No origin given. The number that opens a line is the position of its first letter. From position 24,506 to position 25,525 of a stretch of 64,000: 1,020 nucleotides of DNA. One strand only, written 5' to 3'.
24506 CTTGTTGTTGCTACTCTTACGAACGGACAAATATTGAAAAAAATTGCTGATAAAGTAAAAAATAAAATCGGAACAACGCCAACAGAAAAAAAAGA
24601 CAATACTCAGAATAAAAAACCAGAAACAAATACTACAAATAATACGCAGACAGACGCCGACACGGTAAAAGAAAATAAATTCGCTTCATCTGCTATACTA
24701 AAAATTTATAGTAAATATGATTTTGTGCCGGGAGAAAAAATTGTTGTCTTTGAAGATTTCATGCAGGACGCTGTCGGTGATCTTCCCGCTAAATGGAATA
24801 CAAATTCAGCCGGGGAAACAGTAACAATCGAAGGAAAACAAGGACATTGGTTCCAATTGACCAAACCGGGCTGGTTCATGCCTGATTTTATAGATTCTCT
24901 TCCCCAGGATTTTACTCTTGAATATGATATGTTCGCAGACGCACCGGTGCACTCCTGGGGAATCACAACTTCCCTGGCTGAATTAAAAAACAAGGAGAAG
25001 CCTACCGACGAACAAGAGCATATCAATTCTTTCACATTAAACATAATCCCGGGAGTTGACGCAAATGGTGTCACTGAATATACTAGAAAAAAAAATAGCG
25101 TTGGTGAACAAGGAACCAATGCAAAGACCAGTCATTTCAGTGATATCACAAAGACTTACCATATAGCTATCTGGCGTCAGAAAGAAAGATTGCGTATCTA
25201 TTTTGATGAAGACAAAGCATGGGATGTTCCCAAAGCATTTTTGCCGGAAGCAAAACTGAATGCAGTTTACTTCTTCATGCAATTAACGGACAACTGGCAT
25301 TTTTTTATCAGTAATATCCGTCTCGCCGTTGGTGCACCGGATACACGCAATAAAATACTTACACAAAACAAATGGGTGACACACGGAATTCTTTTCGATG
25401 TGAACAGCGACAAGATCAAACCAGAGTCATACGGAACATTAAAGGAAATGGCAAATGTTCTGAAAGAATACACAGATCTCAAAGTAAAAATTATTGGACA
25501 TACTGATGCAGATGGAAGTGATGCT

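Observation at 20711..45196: Two diverged tandem cassettes of Y_Y_Y-type sensor kinase + LuxR regulator, each followed by a block of uncharacterised secreted proteins (candidate undescribed envelope/extracellular system)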

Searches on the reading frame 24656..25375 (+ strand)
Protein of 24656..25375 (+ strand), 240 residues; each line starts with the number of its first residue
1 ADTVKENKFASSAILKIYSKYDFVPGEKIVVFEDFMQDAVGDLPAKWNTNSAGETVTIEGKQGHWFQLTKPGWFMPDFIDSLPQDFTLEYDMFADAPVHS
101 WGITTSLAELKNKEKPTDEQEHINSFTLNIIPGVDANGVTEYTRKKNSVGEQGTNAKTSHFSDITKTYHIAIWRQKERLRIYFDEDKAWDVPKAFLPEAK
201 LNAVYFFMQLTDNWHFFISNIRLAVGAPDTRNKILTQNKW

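Call 36: search_protein_families(library=pfam, max_evalue=5, proteins=[window:24656-25375:+])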
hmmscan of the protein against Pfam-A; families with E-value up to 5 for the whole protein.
window:24656-25375:+ (240 aa): 0 families

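Call 40: search_solved_structures(query=A3, max_evalue=10, show_alignments=1)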
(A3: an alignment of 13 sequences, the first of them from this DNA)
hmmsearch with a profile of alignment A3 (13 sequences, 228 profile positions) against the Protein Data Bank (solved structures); distinct sequences matched with E-value up to 10: 1.
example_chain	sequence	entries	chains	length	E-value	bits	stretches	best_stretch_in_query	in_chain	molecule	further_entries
5iz2_B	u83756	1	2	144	0.66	12.9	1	50-147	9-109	Major ampullate spidroin 1A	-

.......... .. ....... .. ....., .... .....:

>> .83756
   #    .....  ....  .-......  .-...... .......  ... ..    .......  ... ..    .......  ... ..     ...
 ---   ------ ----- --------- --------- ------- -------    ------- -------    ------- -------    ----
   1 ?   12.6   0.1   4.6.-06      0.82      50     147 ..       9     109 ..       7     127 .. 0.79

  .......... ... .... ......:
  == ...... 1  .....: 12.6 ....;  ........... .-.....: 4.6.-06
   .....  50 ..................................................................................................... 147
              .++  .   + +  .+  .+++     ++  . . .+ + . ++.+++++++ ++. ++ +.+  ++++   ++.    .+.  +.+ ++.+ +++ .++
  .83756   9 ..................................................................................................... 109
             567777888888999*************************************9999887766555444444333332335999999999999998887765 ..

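Call 41: search_protein_families(library=pfam, alignment_id=A3, max_evalue=5)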
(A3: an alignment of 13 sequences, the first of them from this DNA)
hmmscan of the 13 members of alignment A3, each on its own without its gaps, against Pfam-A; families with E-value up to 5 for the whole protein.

A. member 1, seq(227 aa): 0 families

B. families by the number of members that match (of 13 scanned): 9 families
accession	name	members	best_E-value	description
PF13385.13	Laminin_G_3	1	0.0042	Concanavalin A-like lectin/glucanases superfamily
PF04577.19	Glyco_transf_61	1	0.011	Glycosyltransferase 61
PF19763.6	DUF6250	1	0.09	Domain of unknown function (DUF6250)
PF02210.31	Laminin_G_2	1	0.1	Laminin G domain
PF07632.16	Sde182_NH-like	1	0.13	Cellulose-binding Sde182, nucleoside hydrolase-like domain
PF02239.22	Cytochrom_D1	1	0.13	Cytochrome D1 heme domain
PF13961.12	DUF4219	1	0.16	Domain of unknown function (DUF4219)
PF03161.18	LAGLIDADG_2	1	0.19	LAGLIDADG DNA endonuclease family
PF05681.19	Fumerase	1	0.28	Fumarate hydratase (Fumerase)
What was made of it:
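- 24476..25708 (+): A3: peptidoglycan-binding OmpA_C protein. It has a highly conserved ~220-aa N-terminal domain (weak ConA/LamG-like hints), a signal peptide and no canonical lipobox. Laminin_G_3 matches 1 of 13 members at E 0.004 (call 41).
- The OmpA N-domain gives weak ConA/LamG hints (call 41).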

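Call 66: find_homologous_proteins(query=A3, max_evalue=0.001)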
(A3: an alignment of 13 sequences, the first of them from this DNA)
Query A3 (13 sequences) (227 aa, profile of the alignment): 908 proteins with E <= 0.001 among 2260 candidates; the best 120 are listed.
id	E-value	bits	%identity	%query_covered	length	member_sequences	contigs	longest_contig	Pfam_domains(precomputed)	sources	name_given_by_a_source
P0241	5.9e-111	388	46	100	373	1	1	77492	PF00691.26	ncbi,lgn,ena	ncbi:MAG: OmpA family protein [Bacteroidota bacterium]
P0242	8.5e-109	381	45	98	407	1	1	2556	PF00691.26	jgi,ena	-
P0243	1.5e-107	377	47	99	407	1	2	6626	PF00691.26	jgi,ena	-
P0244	1.2e-106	374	42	98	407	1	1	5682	PF00691.26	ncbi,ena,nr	ncbi:MAG TPA: OmpA family protein [Chitinophagaceae bacterium]|nr:OmpA family protein [Chitinophagac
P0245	4.2e-106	372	41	100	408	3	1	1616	PF00691.26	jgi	jgi:outer membrane protein OmpA-like peptidoglycan-associated protein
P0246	9.4e-106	371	45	99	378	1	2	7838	PF00691.26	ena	-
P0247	2.2e-105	369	45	99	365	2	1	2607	PF00691.26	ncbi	-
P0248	2.7e-105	369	48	97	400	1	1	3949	PF00691.26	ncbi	-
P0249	3.6e-105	369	48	100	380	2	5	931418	PF00691.26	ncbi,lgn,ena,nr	ncbi:MAG: OmpA family protein [Ferruginibacter sp.]|nr:OmpA family protein [Chitinophagaceae bacteri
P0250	3.8e-105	369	47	99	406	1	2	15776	PF00691.26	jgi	jgi:OmpA-OmpF porin, OOP family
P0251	5.5e-105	368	46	100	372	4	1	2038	PF00691.26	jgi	-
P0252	5.6e-105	368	47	100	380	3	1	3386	PF00691.26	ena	-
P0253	5.6e-105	368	57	100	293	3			-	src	-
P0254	7.8e-105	368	44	100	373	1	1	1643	PF00691.26,PF05359.17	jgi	jgi:OOP family OmpA-OmpF porin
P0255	8.8e-105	367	54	100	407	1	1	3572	PF00691.26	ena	-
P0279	9.1e-104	364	45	98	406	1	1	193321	PF00691.26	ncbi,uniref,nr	ncbi:hypothetical protein A3860_29145 [Niastella vici]|uniref:OmpA-like domain-containing protein n=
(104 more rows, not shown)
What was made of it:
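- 24476..25708 (+): At least 908 proteins carry the N domain, and nearly all listed ones also carry OmpA_C (call 66).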

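Call 67: find_encoding_contigs(protein=P0279, flank=10000, max_places=2)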
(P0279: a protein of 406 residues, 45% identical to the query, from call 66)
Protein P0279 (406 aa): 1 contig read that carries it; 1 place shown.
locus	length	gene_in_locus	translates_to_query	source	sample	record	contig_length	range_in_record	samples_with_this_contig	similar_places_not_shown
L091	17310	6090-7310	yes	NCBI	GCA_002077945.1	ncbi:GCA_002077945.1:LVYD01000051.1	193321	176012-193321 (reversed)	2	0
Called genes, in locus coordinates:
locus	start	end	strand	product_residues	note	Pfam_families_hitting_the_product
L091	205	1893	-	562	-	PF13620:CarboxypepD_reg (weak), PF13715:CarbopepD_reg_2 (faint), PF08486:SpoIID, PF18962:Por_Secre_tail (weak)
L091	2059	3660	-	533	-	PF01510:Amidase_2, PF18962:Por_Secre_tail (weak)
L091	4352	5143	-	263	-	PF00702:Hydrolase (faint), PF08282:Hydrolase_3, PF05116:S6PP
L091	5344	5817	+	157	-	-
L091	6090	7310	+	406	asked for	PF00691:OmpA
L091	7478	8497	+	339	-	PF01965:DJ-1_PfpI, PF00165:HTH_AraC, PF12833:HTH_18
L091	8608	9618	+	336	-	PF00044:Gp_dh_N, PF02800:Gp_dh_C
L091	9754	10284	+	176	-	-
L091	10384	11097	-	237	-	PF00027:cNMP_binding, PF13545:HTH_Crp_2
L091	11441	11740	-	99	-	-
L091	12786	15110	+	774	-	-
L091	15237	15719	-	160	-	PF00188:CAP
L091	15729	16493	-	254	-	PF01670:Glyco_hydro_12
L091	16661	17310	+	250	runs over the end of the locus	PF01925:TauE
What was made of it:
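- The OmpA-type protein also occurs alone in Niastella vici (call 67).
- Tried and rejected: Niastella vici has only a stand-alone OmpA-type gene without the rest of the system (call 67).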
